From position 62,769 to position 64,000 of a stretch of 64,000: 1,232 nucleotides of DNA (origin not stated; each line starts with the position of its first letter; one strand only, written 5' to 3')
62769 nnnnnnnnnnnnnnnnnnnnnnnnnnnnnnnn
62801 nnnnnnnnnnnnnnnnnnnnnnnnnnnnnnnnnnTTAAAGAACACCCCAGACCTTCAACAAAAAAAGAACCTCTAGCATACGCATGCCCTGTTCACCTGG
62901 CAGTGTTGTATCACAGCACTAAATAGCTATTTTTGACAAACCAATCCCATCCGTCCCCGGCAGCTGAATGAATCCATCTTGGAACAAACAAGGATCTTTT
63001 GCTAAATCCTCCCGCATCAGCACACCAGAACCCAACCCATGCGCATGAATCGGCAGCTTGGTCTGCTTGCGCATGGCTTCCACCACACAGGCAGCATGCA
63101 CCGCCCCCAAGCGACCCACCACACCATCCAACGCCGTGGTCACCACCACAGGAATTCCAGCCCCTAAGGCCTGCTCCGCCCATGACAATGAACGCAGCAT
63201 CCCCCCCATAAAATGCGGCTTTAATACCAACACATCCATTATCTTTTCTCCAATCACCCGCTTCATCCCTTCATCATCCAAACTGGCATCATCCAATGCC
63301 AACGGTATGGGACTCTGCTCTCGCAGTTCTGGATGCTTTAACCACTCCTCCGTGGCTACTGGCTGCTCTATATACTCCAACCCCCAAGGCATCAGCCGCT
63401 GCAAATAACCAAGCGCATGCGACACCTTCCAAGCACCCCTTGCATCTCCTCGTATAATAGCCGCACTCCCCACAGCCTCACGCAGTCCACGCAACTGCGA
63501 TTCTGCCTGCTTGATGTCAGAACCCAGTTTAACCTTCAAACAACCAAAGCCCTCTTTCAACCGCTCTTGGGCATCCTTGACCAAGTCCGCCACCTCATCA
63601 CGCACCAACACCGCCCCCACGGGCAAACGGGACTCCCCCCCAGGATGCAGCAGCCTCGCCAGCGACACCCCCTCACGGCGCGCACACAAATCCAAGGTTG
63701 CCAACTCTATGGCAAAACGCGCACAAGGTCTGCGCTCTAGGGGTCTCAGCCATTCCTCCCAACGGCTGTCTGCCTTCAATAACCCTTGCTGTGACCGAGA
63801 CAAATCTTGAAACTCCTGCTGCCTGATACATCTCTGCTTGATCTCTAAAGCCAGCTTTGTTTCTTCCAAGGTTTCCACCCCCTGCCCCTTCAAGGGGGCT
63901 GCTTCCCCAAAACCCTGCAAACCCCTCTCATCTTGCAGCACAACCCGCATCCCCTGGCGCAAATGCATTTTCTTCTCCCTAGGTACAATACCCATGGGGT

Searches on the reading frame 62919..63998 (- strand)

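Call 22: search_protein_families(library=pfam, proteins=[window:62919-63998:-], max_evalue=0.0001)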
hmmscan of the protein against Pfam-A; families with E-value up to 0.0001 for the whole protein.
window:62919-63998:- (359 aa): 2 families
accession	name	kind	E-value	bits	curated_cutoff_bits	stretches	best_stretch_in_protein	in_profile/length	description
PF13378.12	MR_MLE_C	-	2.9e-35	122.4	29.4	1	139-354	2-213/219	Enolase C-terminal domain-like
PF21508.2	MenC_N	-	4.2e-06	27.2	27.3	1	3-56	16-68/94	MenC, N-terminal domain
